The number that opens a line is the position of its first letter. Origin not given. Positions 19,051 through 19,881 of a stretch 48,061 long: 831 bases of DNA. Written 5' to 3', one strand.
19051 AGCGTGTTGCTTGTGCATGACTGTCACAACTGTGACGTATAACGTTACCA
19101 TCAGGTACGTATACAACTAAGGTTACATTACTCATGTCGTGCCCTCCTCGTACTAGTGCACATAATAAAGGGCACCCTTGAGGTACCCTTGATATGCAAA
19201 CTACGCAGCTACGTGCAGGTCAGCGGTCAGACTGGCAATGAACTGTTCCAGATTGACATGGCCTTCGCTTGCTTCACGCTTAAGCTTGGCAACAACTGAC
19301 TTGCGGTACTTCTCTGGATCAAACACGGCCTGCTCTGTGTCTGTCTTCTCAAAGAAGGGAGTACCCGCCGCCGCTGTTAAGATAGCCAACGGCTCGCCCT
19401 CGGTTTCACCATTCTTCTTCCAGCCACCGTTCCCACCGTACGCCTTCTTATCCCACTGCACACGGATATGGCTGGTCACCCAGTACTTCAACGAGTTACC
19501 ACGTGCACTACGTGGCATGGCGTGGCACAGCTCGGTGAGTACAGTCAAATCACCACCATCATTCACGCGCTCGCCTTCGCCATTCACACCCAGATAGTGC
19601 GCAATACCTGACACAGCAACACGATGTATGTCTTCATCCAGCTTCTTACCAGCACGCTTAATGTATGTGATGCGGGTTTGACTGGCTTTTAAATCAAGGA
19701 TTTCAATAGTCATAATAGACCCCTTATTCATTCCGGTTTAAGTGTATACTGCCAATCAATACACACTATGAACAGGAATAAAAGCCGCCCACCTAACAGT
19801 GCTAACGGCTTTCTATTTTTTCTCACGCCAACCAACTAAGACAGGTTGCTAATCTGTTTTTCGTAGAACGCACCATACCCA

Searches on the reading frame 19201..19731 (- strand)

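Call 94: search_protein_families(library=phrogs, proteins=[window:19201-19731:-], max_evalue=0.00001)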
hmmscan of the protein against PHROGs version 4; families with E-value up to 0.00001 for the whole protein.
window:19201-19731:- (176 aa): 1 family
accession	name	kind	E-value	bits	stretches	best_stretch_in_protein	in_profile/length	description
phrog_1448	-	unknown function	2.6e-18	67.4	1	8-160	16-159/190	-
